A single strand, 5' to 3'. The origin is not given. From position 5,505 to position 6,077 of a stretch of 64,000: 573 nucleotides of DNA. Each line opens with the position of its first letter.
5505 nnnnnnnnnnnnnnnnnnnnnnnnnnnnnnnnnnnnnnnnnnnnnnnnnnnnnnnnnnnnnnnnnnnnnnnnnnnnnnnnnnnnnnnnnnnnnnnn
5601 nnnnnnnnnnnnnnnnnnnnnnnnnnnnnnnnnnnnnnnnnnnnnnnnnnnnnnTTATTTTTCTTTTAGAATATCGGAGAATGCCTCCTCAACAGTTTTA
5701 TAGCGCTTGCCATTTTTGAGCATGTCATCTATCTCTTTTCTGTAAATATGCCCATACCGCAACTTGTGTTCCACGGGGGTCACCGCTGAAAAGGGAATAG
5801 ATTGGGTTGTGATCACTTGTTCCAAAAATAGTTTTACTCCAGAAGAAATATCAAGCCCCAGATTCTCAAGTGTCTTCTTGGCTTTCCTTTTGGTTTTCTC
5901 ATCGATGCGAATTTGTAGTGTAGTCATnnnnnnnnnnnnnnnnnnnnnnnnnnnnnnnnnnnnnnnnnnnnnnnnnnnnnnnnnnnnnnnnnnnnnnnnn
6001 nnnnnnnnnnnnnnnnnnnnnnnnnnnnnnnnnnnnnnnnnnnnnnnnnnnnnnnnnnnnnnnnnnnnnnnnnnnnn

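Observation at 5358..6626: A DinJ/YafQ toxin-antitoxin pair and a GC-rich membrane gene inserted between rpsJ and rplC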

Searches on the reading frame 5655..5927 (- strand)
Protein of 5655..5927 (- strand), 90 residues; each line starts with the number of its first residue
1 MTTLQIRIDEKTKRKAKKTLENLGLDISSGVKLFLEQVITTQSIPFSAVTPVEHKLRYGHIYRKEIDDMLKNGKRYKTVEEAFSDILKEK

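Call 3: search_protein_families(library=pfam, proteins=[window:5655-5927:-], max_evalue=0.1)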
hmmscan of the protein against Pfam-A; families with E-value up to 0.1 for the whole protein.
window:5655-5927:- (90 aa): 4 families
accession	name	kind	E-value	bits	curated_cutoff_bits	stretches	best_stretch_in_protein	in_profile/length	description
PF04221.18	RelB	-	2.6e-13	50.1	22.4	1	2-66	2-66/82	RelB antitoxin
PF21518.3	Sas-5-like_implico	-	0.019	15.1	27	1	44-70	15-41/44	Spindle assembly abnormal protein 5, implico domain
PF12363.14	Phage_TAC_12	-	0.063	14.2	26.2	1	4-89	9-96/111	Phage tail assembly chaperone protein, TAC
PF19891.5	DUF6364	-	0.097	13.6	27.3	0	2-70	3-46/70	Family of unknown function (DUF6364)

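Call 4: search_protein_families(library=ncbifam, proteins=[window:5655-5927:-], max_evalue=0.1)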
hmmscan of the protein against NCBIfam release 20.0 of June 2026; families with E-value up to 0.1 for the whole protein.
window:5655-5927:- (90 aa): 3 families
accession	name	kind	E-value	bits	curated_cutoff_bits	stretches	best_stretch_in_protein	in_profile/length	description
TIGR02384.1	RelB_DinJ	subfamily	5.2e-19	68.3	45.65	1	1-86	1-85/85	type II toxin-antitoxin system RelB/DinJ family antitoxin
NF050811.1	RelB_ParD_antitoxin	subfamily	5.2e-10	39.4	60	1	6-82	1-78/83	type II toxin-antitoxin system RelB/ParD family antitoxin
NF008412.0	PRK11235.1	equivalog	3e-09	37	96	1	1-50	1-50/80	type II toxin-antitoxin system RelB/DinJ family antitoxin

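Call 62: search_solved_structures(query=window:5658-5927:-, max_evalue=0.001, show_alignments=1)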
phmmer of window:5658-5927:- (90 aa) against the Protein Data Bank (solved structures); distinct sequences matched with E-value up to 0.001: 0.

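Call 74: search_protein_families(library=padloc, proteins=[window:5658-5927:-], max_evalue=0.01)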
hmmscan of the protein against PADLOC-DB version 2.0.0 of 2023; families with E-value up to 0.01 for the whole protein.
window:5658-5927:- (90 aa): 0 families

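Call 75: search_protein_families(library=phrogs, proteins=[window:5658-5927:-], max_evalue=0.01)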
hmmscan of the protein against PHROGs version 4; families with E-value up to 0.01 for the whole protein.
window:5658-5927:- (90 aa): 2 families
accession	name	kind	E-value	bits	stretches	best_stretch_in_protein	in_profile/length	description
phrog_2737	-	unknown function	6e-15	56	1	2-78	5-73/86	-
phrog_15338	-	unknown function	8.1e-05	23.7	1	1-49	1-49/79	-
